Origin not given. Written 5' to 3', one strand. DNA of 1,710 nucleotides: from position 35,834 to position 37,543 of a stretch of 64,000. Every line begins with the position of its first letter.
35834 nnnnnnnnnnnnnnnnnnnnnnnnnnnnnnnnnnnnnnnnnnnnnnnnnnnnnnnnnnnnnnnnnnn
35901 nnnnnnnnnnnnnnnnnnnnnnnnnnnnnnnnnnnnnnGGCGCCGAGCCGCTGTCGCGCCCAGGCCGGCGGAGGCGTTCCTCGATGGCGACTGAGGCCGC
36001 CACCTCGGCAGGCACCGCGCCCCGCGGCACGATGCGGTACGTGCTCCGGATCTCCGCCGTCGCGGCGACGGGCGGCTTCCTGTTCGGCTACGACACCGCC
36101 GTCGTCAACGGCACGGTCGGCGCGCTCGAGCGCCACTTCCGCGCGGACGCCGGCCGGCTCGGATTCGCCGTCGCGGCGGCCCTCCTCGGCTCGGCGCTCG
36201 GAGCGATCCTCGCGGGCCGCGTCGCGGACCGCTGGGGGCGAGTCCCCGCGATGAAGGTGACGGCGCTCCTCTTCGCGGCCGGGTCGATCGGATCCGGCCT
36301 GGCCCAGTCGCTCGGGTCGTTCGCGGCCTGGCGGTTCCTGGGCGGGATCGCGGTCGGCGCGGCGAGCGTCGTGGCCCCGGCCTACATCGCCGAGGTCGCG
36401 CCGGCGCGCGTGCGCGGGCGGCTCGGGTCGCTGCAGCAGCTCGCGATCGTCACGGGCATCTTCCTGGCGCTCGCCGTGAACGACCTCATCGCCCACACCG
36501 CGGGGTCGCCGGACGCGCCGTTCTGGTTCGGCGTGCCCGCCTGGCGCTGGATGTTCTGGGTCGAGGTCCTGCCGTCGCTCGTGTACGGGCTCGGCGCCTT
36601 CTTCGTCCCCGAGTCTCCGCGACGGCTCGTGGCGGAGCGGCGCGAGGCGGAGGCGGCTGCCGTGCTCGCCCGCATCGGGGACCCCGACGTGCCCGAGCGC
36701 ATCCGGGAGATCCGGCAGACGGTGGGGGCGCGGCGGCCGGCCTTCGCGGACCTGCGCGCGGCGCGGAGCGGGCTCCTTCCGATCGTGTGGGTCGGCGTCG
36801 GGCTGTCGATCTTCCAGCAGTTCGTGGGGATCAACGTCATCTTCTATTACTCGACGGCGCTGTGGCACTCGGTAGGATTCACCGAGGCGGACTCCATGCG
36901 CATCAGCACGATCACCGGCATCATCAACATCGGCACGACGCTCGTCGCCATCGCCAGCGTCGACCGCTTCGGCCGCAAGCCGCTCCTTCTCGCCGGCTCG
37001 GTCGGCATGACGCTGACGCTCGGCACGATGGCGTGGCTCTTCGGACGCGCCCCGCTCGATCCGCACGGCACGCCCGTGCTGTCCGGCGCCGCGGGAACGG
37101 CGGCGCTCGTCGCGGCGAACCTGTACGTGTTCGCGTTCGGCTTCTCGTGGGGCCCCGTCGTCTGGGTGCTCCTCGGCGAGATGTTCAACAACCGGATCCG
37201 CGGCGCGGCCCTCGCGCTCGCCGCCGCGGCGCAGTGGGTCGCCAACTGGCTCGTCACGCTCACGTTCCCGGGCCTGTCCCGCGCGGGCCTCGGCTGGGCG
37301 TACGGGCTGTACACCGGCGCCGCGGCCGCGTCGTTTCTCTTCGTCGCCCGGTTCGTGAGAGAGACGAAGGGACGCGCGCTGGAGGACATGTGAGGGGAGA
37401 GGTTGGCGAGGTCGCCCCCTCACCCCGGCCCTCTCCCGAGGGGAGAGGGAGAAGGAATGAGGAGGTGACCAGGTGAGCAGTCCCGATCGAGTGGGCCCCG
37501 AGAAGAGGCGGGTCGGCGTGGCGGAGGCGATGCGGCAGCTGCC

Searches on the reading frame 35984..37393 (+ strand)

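Call 5: search_protein_families(library=pfam, proteins=[window:35984-37393:+], max_evalue=0.01)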
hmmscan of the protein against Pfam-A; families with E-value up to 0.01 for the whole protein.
window:35984-37393:+ (469 aa): 3 families
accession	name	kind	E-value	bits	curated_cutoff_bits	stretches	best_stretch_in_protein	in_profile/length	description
PF00083.30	Sugar_tr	-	6.8e-105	352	22.3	1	25-469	3-448/452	Sugar (and other) transporter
PF07690.21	MFS_1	-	6e-30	104.8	33.4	1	29-420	3-342/347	Major Facilitator Superfamily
PF06609.19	TRI12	-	0.0023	16.9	23.2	1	68-198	89-206/599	Fungal trichothecene efflux pump (TRI12)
